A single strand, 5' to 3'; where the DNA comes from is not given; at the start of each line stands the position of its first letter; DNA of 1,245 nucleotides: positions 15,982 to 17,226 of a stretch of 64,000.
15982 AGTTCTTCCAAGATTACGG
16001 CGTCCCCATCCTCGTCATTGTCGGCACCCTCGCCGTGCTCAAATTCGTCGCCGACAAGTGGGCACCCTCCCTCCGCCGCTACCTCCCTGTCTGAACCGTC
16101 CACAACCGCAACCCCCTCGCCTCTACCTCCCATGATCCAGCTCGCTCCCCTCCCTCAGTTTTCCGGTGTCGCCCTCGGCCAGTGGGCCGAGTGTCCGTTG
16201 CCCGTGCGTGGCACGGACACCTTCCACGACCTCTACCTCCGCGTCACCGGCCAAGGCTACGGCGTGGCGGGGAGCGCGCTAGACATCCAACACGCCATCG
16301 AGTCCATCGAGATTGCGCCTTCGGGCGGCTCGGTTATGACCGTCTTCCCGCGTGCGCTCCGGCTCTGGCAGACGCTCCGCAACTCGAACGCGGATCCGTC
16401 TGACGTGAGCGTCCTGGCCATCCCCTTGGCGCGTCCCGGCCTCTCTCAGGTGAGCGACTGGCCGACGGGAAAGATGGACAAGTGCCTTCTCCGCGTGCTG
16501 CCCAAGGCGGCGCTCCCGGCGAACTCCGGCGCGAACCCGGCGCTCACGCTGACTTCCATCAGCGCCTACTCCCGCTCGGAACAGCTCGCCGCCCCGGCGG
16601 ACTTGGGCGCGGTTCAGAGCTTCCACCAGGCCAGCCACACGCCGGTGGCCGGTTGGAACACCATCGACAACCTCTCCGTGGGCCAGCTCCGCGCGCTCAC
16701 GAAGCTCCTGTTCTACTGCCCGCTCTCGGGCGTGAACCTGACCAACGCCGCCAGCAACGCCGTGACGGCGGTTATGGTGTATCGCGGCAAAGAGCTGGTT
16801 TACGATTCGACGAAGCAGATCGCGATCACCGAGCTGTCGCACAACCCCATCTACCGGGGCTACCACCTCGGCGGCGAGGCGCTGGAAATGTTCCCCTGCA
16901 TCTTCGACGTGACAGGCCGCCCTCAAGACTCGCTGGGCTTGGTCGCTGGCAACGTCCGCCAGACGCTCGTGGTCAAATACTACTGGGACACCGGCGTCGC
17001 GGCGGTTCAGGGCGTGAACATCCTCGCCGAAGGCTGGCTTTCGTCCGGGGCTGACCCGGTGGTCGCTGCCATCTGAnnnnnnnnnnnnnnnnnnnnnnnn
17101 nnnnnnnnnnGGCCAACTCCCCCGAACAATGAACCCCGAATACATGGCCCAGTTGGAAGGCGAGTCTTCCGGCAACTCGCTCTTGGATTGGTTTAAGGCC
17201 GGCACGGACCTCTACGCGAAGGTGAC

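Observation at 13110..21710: Virion module without terminase, portal, HK97 capsid or tail: candidate membrane-containing, tail-less (PM2/PRD1/P23-77-like) provirus in a PVC bacterium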

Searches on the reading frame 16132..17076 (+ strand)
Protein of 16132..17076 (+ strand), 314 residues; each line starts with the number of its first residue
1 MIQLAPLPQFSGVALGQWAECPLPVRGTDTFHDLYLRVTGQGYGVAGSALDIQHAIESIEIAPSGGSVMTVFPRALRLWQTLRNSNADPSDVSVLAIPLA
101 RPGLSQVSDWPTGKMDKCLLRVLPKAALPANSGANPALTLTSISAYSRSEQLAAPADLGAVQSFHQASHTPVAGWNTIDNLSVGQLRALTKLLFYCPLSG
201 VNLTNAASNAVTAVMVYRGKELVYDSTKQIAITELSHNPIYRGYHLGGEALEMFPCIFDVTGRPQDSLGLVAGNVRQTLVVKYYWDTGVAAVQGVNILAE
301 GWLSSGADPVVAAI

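Call 5: search_protein_families(library=pfam, max_evalue=0.1, proteins=[window:16132-17076:+])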
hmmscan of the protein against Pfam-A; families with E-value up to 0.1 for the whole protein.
window:16132-17076:+ (314 aa): 1 family
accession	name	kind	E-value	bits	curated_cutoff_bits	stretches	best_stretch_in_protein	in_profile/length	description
PF25513.1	P2_C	-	0.086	13.2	25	0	170-231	11-60/120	Viral coat protein P2 C-terminal domain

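Call 6: search_protein_families(library=phrogs, max_evalue=0.01, proteins=[window:16132-17076:+])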
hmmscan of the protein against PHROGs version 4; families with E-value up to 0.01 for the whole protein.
window:16132-17076:+ (314 aa): 0 families

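Call 7: search_solved_structures(query=window:16132-17076:+, max_evalue=10)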
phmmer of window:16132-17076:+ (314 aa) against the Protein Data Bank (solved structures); distinct sequences matched with E-value up to 10: 1.
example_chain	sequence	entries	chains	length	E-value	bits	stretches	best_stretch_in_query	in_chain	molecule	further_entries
2mma_A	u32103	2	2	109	0.44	13.2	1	78-112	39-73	Monothiol glutaredoxin-S14, chloroplastic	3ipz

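Call 9: find_homologous_proteins(query=window:16132-17076:+, max_evalue=0.001)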
Query window:16132-17076:+ (314 aa): 12 proteins with E <= 0.001 among 7481 candidates.
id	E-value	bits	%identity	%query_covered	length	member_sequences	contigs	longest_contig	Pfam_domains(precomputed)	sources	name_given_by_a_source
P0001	2.3e-206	702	100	100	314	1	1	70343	-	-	-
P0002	1.7e-125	437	64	100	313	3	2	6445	-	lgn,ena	-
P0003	2.2e-116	407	60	98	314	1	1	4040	-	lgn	-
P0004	1.2e-111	391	57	100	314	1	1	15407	-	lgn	-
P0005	5.9e-110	386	59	100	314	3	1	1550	-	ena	-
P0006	9.2e-110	385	57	100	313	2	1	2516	-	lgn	-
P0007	2.8e-109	383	57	100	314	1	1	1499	-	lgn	-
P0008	5.8e-105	369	56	100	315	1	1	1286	-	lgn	-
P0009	1.9e-77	279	46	100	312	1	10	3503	PF25513.2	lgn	-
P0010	7.4e-71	257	45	100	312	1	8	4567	-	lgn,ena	-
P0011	1.9e-57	213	42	98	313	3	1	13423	-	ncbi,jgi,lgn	jgi:hypothetical protein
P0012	4.0e-54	202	41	98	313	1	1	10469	-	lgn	-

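Call 13: search_solved_structures(query=A1, max_evalue=10, show_alignments=2)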
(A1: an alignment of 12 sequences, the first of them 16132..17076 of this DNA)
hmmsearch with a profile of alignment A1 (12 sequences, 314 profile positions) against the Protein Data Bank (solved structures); distinct sequences matched with E-value up to 10: 5.
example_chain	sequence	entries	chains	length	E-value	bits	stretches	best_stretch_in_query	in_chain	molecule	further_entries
2mma_A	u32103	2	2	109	0.084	15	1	56-112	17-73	Monothiol glutaredoxin-S14, chloroplastic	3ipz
2n6d_A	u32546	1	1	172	0.62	12.1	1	235-280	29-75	N-acetylglucosamine-1-phosphotransferase subunits alpha/beta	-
2mmz_A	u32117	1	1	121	1.6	10.8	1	40-112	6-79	Glutaredoxin-related protein 5, mitochondrial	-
2lku_A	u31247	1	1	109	1.7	10.7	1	48-112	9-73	GrxS14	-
2wul_A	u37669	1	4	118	1.8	10.6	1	40-112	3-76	GLUTAREDOXIN RELATED PROTEIN 5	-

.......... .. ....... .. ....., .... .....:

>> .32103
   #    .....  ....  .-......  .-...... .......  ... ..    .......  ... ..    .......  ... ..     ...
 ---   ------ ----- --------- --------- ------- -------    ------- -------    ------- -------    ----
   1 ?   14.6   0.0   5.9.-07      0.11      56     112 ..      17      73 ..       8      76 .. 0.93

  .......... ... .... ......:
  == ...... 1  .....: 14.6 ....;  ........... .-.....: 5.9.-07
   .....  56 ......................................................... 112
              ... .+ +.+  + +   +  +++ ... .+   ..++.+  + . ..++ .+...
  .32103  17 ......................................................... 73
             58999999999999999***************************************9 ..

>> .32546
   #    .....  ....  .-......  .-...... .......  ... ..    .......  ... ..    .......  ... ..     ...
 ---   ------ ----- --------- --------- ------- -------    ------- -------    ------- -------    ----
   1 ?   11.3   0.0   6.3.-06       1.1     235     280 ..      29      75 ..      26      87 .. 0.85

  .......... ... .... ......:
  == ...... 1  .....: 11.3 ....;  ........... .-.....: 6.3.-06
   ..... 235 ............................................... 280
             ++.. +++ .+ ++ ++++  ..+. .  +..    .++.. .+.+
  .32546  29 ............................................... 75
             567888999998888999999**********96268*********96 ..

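Call 14: find_encoding_contigs(protein=P0011, flank=10000, max_places=3)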
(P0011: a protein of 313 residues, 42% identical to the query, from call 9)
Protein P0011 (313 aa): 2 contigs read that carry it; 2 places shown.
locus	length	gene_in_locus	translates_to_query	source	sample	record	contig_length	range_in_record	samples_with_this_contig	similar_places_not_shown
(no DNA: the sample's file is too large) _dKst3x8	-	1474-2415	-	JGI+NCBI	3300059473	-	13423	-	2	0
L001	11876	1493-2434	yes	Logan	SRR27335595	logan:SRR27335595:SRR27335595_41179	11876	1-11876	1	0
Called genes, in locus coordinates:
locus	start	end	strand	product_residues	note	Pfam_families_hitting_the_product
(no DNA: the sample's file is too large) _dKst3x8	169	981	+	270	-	PF00589:Phage_integrase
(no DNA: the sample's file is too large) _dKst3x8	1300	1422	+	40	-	-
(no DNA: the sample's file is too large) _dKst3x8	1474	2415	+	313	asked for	-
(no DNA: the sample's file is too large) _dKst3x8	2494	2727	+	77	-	-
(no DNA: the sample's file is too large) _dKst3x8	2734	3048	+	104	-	-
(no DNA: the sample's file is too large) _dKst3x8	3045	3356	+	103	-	-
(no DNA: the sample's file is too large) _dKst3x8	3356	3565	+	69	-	-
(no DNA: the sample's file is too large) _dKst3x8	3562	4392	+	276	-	-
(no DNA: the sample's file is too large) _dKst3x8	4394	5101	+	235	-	-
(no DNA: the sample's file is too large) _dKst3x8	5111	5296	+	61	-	-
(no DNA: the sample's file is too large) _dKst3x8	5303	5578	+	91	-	-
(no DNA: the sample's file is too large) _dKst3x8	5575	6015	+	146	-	-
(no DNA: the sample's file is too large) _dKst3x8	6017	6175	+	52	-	-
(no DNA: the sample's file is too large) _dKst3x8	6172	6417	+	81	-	-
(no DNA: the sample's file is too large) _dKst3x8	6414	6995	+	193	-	-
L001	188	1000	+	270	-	PF00589:Phage_integrase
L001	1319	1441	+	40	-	-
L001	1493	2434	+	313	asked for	-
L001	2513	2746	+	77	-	-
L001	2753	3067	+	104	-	-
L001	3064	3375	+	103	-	-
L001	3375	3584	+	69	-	-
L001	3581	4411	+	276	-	-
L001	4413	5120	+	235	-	-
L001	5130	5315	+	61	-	-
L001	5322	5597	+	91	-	-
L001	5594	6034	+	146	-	-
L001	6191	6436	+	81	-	-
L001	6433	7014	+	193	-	-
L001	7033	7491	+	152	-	-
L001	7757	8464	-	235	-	-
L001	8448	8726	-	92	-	-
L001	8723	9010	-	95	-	-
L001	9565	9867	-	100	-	-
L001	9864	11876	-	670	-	?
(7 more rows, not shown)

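Call 15: find_encoding_contigs(protein=P0004, flank=10000, max_places=3)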
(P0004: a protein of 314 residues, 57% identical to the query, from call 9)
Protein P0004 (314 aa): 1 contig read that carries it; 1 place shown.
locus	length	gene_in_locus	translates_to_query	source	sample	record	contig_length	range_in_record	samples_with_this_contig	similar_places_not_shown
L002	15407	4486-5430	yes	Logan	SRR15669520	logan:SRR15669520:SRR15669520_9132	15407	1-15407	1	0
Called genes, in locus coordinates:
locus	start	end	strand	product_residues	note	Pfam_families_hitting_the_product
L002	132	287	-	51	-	-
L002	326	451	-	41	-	-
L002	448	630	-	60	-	-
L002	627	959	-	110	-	-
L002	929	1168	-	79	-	-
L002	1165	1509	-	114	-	PF00436:SSB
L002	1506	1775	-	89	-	-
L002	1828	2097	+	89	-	-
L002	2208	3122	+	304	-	-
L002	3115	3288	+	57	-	-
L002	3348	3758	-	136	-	-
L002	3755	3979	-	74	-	PF02604:PhdYeFM_antitox (faint)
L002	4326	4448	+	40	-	-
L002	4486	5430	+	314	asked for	-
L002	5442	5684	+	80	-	-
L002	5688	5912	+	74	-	-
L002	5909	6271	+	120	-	-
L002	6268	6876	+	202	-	-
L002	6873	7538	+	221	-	-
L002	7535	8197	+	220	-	-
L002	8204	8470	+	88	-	-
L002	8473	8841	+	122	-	-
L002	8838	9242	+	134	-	-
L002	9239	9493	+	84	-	-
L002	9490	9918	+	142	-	-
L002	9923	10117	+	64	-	-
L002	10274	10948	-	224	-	-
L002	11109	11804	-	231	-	-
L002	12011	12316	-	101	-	-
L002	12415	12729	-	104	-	-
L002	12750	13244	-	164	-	-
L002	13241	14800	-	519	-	PF19263:DUF5906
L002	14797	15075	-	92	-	-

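Call 18: predict_structure(alignment_id=A1)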
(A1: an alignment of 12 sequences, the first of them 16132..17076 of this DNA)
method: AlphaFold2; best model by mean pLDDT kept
length: 314 residues; sequences in the alignment: 12
mean_pLDDT: 83.1   pTM: 0.83
mean pLDDT of the five models: 83.1, 83.0, 81.4, 76.1, 74.0
residues with pLDDT >= 90: 114; 70-90: 152; 50-70: 46; < 50: 2
segments of 3 or more residues with pLDDT < 50: none
pLDDT, mean of each block of 10 residues (from residue 1): 90 88 83 92 86 91 81 88 74 89 65 78 87 72 92 70 87 94 86 86 76 94 94 82 60 88 83 82 94 91 64 55
secondary structure, 60 per line:
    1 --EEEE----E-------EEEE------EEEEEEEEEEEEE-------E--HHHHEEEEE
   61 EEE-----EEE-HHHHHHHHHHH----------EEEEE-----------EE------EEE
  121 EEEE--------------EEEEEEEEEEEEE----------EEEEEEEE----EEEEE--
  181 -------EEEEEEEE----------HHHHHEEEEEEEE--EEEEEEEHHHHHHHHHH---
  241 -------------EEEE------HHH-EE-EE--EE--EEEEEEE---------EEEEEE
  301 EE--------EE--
elements in order: E3-6 E19-22 E29-41 H52-55 E56-63 E69-71 H73-83 E94-98 E118-124 E139-151 E162-169 E174-178 E188-195 H206-210 E211-218 E221-227 H228-237 E254-257 E279-285 E295-302
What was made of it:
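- Checked: Its AlphaFold model has two eight-stranded halves, each containing a helix (call 18).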

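Call 21: fold_search(model_id=the predicted structure, library=pdb)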
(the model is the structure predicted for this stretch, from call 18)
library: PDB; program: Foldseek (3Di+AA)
matches with E <= 10: 1378; with E <= 0.001: 144
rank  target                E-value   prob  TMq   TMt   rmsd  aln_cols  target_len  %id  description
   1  2vvf_A                4.4e-16  1.00  0.68  0.79   3.8       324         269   14  Crystal structure of the major capsid protein P2 from Bacteriophage PM2 (released 2008-09-16)
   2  1m4x_A                2.5e-11  1.00  0.57  0.46   7.2       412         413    9  PBCV-1 virus capsid, quasi-atomic model (released 2002-12-04)
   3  6ojn_A                6.8e-11  1.00  0.60  0.47   7.2       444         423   10  Comparative Model of SGIV Major Coat Protein (MCP) Trimer Based on Cryo-EM Map (released 2019-06-12)
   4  5tiq_B                1.2e-10  1.00  0.59  0.45   7.6       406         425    9  The Structure of the Major Capsid protein of PBCV-1 (released 2017-10-18)
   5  2bbd_A                1.3e-10  1.00  0.69  0.67   5.0       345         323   10  Crystal Structure of the STIV MCP (released 2005-12-06)
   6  8h2i_aa               1.3e-10  1.00  0.63  0.48   6.5       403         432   10  Near-atomic structure of five-fold averaged PBCV-1 capsid (released 2022-11-16)
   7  3kk5_A                1.4e-10  1.00  0.57  0.45   7.0       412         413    9  Crystal structure of PBCV-1 VP54 fitted into a cryo-EM reconstruction of the virophage Sputnik (released 2009-11-17)
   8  6ncl_d2               1.8e-10  1.00  0.59  0.45   7.1       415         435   10  Near-atomic structure of icosahedrally averaged PBCV-1 capsid (released 2019-01-30)
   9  8hif_U1               3.0e-10  1.00  0.59  0.42   8.1       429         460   10  One asymmetric unit of Singapore grouper iridovirus capsid (released 2023-04-19)
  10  6ncl_f9               3.5e-10  1.00  0.60  0.45   6.8       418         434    9  Near-atomic structure of icosahedrally averaged PBCV-1 capsid (released 2019-01-30)
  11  6ncl_d8               3.7e-10  1.00  0.60  0.46   6.5       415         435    9  Near-atomic structure of icosahedrally averaged PBCV-1 capsid (released 2019-01-30)
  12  8hif_H1               3.7e-10  1.00  0.59  0.43   8.3       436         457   10  One asymmetric unit of Singapore grouper iridovirus capsid (released 2023-04-19)
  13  6ncl_d1               4.9e-10  1.00  0.59  0.46   6.9       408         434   10  Near-atomic structure of icosahedrally averaged PBCV-1 capsid (released 2019-01-30)
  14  8h2i_bE               6.0e-10  1.00  0.59  0.49   7.0       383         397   11  Near-atomic structure of five-fold averaged PBCV-1 capsid (released 2022-11-16)
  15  8h2i_bB               6.4e-10  1.00  0.63  0.41   8.6       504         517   10  Near-atomic structure of five-fold averaged PBCV-1 capsid (released 2022-11-16)
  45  1hqn_A                2.1e-07  1.00  0.60  0.52   6.7       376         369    9  THE SELENOMETHIONINE DERIVATIVE OF P3, THE MAJOR COAT PROTEIN OF THE LIPID-CONTAINING BACTERIOPHAGE PRD1. (released 2001-01-17)
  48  7ook_A                3.1e-07  1.00  0.62  0.54   6.3       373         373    9  Bacteriophage PRD1 Major Capsid Protein P3 in complex with CPZ (released 2022-06-08)
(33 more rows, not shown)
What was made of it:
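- On Vinavirales (PM2-like double jelly-roll phages): Foldseek top hit 2vvf_A, E 4.4e-16, TM 0.68 (query-normalised) / 0.79 (target-normalised) (call 21).
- On Matsushitaviridae / P23-77-like: A single 314-aa protein contains both jelly rolls (calls 18, 21).
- On Inoviridae: A double jelly-roll capsid protein is present (call 21).
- PRD1 P3 is among the fold hits (call 21). PM2 P2 is the top fold match by about nine orders of magnitude in E-value over PRD1 P3 (call 21).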

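Call 22: fold_search(model_id=the predicted structure, library=viral)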
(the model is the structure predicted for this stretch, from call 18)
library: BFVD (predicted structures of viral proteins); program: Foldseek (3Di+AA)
matches with E <= 10: 1397; with E <= 0.001: 89
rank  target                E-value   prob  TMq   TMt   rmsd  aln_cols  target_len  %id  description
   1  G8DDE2                1.5e-12  1.00  0.67  0.53   6.4       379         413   15  (no name in the UniProt tables at hand)
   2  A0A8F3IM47            8.7e-12  1.00  0.63  0.54   6.5       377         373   14  (no name in the UniProt tables at hand)
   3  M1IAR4                2.0e-11  1.00  0.63  0.51   5.8       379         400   10  (no name in the UniProt tables at hand)
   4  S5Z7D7                2.2e-11  1.00  0.65  0.59   6.3       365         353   13  Putative major capsid protein [Bacillus phage Wip1]
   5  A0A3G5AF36            8.2e-11  1.00  0.57  0.54   7.7       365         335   12  Major capsid protein N-terminal domain-containing protein [Satyrvirus sp.]
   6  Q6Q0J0                1.7e-10  1.00  0.63  0.59   5.5       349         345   11  Coat protein [Sulfolobus turreted icosahedral virus 1]
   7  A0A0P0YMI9            2.0e-10  1.00  0.57  0.50   6.8       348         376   11  (no name in the UniProt tables at hand)
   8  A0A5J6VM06            2.7e-10  1.00  0.63  0.54   5.9       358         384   10  Major capsid protein [Megaviridae environmental sample]
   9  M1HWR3                9.2e-10  1.00  0.62  0.44   5.7       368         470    9  (no name in the UniProt tables at hand)
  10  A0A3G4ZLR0            1.9e-09  1.00  0.59  0.39   9.1       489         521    9  NCLDV major capsid protein [Terrestrivirus sp.]
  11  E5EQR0                2.5e-09  1.00  0.58  0.44   6.9       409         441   12  (no name in the UniProt tables at hand)
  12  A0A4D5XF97            2.9e-09  1.00  0.50  0.35   9.1       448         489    8  Major capsid protein [Pithovirus LCPAC102]
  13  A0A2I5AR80            3.2e-09  1.00  0.65  0.53   6.0       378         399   12  Major capsid protein [Gluconobacter phage GC1]
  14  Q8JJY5                4.0e-09  1.00  0.58  0.42   8.1       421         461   10  Major capsid protein [Spodoptera frugiperda ascovirus 1a]
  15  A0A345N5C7            4.7e-09  1.00  0.52  0.64   5.2       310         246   10  (no name in the UniProt tables at hand)
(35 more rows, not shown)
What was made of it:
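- Capsid fold: calls 18, 21, 22. The top 50 listed PDB hits of the 314-aa model, and nearly all of the top BFVD hits, are viral double jelly-roll capsid proteins (calls 21, 22).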

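Call 24: search_protein_representatives(alignment_id=A1)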
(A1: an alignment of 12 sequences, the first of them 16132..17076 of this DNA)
Query: 12 sequences, 314 profile positions. Proteins with E-value up to 0.001 (for the whole library): 50; up to 1e-10: 37; up to 1e-30: 29. The best 50 are listed.
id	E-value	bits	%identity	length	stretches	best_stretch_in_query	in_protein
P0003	2.4e-166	568.7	-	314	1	2-314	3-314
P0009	2.8e-143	492.9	-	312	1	1-313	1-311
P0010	5.7e-143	491.9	-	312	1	1-314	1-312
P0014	3.9e-71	255.9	-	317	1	4-313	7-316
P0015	8.1e-59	215.5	-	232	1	25-184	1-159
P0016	2.2e-51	191.0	-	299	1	4-303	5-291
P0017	9.3e-50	185.7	-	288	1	34-307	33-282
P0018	1.2e-49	185.4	-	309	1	1-309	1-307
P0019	2.5e-49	184.3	-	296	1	5-313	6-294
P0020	1.3e-45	172.1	-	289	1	4-313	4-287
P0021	9.6e-45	169.2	-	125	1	189-314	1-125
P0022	4.2e-44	167.1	-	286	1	1-313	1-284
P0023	8.5e-43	162.8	-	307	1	1-310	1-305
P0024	1.2e-42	162.3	-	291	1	4-311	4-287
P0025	2.3e-42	161.4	-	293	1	7-302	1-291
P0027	1.3e-40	155.6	-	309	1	5-311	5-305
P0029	1.9e-39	151.8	-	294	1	1-313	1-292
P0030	1.2e-37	145.9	-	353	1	2-305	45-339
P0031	5.4e-37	143.8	-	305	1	5-304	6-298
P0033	2.4e-35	138.3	-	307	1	5-307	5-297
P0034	3.2e-34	134.6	-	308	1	12-307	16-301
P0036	8.7e-34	133.2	-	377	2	44-312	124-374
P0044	4.3e-19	85.0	-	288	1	4-303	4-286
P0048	1.6e-09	53.5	-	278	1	1-304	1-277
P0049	2.9e-09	52.7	-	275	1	5-270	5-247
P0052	1.9e-06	43.4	-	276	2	4-126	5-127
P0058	3.3e-04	36.0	-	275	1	4-267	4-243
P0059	4.9e-04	35.5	-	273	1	5-289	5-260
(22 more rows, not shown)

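Call 25: search_protein_families(library=pfam, max_evalue=0.01, proteins=[P0009, P0014, P0018, P0030, P0044, P0048, P0049, P0052, P0058, P0059])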
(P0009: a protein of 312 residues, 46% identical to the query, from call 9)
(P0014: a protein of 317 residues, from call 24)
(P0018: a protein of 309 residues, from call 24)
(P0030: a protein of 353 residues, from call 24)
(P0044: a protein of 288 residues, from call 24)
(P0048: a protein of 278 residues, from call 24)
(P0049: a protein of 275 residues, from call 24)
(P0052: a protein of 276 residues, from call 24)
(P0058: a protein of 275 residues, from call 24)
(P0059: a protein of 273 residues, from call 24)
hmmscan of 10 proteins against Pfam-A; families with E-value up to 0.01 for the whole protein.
P0009 (312 aa): 1 family
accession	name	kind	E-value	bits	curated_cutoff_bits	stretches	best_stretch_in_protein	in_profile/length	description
PF25513.1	P2_C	-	7.8e-06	26.3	25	0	168-229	10-59/120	Viral coat protein P2 C-terminal domain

P0014 (317 aa): 0 families

P0018 (309 aa): 1 family
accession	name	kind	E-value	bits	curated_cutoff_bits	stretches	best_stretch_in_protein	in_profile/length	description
PF18628.8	P2_N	-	2e-08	34.5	25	1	7-105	4-86/129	Viral coat protein P2 N-terminal domain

P0030 (353 aa): 1 family
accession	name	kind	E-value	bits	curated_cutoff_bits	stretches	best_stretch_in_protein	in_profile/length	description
PF25513.1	P2_C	-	0.00029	21.2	25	1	208-276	12-79/120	Viral coat protein P2 C-terminal domain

P0044 (288 aa): 1 family
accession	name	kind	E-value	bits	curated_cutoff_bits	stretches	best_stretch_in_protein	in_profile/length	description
PF25513.1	P2_C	-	3.6e-06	27.3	25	1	164-222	10-68/120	Viral coat protein P2 C-terminal domain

P0048 (278 aa): 1 family
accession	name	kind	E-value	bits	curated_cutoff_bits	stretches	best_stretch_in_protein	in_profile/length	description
PF25513.1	P2_C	-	0.00058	20.2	25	1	152-210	6-64/120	Viral coat protein P2 C-terminal domain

P0049 (275 aa): 1 family
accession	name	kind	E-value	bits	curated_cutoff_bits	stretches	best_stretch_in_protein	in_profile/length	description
PF25513.1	P2_C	-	0.00014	22.2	25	1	160-255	9-102/120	Viral coat protein P2 C-terminal domain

P0052 (276 aa): 3 families
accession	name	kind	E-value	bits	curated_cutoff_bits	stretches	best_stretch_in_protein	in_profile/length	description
PF18628.8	P2_N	-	1.3e-23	83.6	25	1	7-141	3-129/129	Viral coat protein P2 N-terminal domain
PF25513.1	P2_C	-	2.7e-18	66.5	25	1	151-272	2-117/120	Viral coat protein P2 C-terminal domain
PF09175.15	Vit_b-sht_shell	-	0.00085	19.7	27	1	108-201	64-161/167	Vitellinogen, beta-sheet shell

P0058 (275 aa): 2 families
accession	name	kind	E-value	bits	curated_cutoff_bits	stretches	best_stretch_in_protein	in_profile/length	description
PF18628.8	P2_N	-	7.2e-23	81.2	25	1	7-134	4-123/129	Viral coat protein P2 N-terminal domain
PF25513.1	P2_C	-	8.5e-20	71.3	25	1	157-271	1-117/120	Viral coat protein P2 C-terminal domain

P0059 (273 aa): 2 families
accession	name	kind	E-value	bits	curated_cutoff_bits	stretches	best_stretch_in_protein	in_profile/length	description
PF18628.8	P2_N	-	2.5e-10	40.6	25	1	5-136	2-127/129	Viral coat protein P2 N-terminal domain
PF25513.1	P2_C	-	9.2e-09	35.7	25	1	148-265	2-113/120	Viral coat protein P2 C-terminal domain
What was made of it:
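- On Vinavirales (PM2-like double jelly-roll phages): The close-family profile retrieves P2_N/P2_C-positive proteins (calls 24, 25).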

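Call 27: search_dna_similar(query=window:16132-17076:+, collection=phages, mode=protein, max_evalue=1, max_rows=20)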
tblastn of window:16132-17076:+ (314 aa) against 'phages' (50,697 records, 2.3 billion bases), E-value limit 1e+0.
No match.

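Call 28: find_related_loci(query=A1, collection=genome_contigs, flank=10000)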
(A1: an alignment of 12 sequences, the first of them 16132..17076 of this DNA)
Query A1 (314 aa) in genome_contigs; peptide patterns used: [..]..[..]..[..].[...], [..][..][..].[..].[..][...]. (x = any residue, [..] = any of these).
14 stretches matched a pattern, but none encodes a relative of the query by tblastn (E <= 1e-3).

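Call 29: find_related_loci(query=A1, collection=viral_contigs, flank=10000)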
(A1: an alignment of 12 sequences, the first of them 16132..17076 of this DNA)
Query A1 (314 aa) in viral_contigs; peptide patterns used: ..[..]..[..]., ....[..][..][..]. (x = any residue, [..] = any of these).
22 stretches matched a pattern, but none encodes a relative of the query by tblastn (E <= 1e-3).

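Call 58: list_cluster_members(proteins=[P0011, P0014, P0016, P0018, P0019, P0023, P0030, P0036, P0044, P0052])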
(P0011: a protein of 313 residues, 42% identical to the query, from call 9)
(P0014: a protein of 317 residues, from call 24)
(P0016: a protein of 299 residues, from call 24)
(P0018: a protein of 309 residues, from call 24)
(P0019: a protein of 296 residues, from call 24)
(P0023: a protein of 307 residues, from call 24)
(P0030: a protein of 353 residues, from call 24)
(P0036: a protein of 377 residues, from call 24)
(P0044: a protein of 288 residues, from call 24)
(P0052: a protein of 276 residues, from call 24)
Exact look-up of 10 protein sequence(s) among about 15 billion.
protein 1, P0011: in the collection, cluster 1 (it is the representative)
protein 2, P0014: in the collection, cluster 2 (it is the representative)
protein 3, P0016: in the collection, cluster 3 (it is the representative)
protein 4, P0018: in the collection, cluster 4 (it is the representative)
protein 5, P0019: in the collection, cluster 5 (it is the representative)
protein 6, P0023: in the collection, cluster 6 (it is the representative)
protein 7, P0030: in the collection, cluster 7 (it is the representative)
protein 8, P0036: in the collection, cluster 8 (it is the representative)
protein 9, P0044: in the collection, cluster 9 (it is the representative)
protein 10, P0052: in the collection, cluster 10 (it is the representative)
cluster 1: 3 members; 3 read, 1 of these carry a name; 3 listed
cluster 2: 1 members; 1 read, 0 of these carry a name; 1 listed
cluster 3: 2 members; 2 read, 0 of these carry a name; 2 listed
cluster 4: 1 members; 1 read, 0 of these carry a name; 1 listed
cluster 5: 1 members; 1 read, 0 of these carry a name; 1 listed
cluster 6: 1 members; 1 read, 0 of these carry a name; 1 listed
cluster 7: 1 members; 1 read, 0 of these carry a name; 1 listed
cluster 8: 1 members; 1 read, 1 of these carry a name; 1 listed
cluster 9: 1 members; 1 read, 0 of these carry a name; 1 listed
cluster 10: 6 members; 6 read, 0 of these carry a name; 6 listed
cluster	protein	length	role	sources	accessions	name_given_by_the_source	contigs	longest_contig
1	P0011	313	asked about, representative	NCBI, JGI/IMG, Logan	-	hypothetical protein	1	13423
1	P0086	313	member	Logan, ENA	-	-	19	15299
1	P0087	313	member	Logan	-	-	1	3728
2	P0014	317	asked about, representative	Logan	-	-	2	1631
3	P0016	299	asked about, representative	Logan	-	-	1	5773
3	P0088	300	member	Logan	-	-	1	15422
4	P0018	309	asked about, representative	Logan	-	-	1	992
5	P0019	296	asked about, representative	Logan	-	-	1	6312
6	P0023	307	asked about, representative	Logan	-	-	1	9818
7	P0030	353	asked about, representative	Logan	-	-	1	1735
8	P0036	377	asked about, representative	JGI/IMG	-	hypothetical protein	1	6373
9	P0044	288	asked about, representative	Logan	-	-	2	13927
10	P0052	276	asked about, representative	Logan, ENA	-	-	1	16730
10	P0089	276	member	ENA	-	-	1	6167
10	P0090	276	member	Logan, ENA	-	-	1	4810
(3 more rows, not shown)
